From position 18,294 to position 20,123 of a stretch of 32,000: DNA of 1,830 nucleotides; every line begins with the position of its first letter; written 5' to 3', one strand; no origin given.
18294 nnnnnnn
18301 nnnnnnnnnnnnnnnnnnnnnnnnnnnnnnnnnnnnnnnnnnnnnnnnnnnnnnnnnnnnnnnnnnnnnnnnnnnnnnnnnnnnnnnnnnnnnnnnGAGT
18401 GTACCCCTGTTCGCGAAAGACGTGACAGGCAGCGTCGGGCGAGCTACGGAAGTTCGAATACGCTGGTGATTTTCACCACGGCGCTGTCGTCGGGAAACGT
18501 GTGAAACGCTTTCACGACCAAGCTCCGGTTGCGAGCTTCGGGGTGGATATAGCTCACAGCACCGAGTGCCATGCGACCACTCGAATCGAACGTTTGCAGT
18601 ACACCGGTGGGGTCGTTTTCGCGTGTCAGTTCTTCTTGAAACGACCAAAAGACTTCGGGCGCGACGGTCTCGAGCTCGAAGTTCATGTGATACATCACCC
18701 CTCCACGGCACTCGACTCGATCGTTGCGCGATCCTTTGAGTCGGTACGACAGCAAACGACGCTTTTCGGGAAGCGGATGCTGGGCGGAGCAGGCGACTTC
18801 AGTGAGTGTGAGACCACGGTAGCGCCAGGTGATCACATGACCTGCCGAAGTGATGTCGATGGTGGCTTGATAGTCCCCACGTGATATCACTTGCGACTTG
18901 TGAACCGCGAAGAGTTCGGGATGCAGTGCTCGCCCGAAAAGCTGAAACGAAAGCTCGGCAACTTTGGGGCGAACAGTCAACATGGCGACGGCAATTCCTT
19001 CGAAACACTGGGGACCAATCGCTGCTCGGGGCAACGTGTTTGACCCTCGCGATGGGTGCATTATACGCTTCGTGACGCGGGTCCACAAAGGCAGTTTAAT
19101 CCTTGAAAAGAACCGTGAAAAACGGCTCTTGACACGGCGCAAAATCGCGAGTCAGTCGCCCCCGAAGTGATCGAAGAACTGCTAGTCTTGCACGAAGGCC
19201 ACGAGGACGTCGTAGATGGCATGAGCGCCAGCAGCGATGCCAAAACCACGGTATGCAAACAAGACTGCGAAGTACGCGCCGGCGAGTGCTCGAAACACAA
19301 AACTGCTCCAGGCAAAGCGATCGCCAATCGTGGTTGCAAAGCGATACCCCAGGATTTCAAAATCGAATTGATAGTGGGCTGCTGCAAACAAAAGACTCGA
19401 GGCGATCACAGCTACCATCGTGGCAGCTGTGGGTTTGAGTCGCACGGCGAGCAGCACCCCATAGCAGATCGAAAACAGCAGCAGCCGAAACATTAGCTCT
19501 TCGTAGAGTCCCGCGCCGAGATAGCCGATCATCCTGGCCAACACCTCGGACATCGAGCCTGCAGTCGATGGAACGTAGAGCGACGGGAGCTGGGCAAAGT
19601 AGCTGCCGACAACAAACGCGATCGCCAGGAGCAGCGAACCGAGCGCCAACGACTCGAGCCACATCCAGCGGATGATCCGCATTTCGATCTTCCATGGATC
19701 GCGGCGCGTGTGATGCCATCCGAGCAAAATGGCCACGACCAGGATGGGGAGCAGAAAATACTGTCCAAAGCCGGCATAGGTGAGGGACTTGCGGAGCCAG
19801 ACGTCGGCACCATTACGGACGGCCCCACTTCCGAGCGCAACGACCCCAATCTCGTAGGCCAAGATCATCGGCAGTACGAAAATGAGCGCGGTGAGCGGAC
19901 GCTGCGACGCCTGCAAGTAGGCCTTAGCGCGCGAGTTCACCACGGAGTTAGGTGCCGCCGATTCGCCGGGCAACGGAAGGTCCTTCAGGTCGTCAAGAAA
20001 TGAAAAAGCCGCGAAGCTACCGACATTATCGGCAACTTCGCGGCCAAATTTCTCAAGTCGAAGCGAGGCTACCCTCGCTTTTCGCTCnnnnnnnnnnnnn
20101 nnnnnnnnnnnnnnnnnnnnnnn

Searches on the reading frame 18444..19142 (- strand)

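Call 11: search_protein_families(library=pfam, proteins=[window:18444-19142:-], max_evalue=0.01)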
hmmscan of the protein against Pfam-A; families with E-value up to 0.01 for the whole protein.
window:18444-19142:- (232 aa): 1 family
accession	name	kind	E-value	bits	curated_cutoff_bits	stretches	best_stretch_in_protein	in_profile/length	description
PF10936.14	DUF2617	-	1.8e-10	41.6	22.3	1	72-228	22-159/160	Protein of unknown function DUF2617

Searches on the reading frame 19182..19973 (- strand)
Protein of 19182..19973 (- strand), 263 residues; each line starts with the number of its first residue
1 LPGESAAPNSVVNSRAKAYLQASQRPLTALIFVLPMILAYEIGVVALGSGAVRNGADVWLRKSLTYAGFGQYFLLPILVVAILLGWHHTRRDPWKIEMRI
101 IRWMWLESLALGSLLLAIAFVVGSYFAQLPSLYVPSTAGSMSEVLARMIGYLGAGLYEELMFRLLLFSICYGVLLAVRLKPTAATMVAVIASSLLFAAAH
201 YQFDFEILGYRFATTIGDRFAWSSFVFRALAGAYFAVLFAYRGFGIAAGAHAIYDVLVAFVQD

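Call 11: search_protein_families(library=pfam, proteins=[window:19182-19973:-], max_evalue=0.01)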
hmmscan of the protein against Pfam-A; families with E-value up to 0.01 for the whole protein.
window:19182-19973:- (263 aa): 1 family
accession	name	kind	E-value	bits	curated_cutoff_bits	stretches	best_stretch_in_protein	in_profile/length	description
PF02517.21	Rce1-like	-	7.9e-11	42.5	22.4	1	144-256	5-92/93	Type II CAAX prenyl endopeptidase Rce1-like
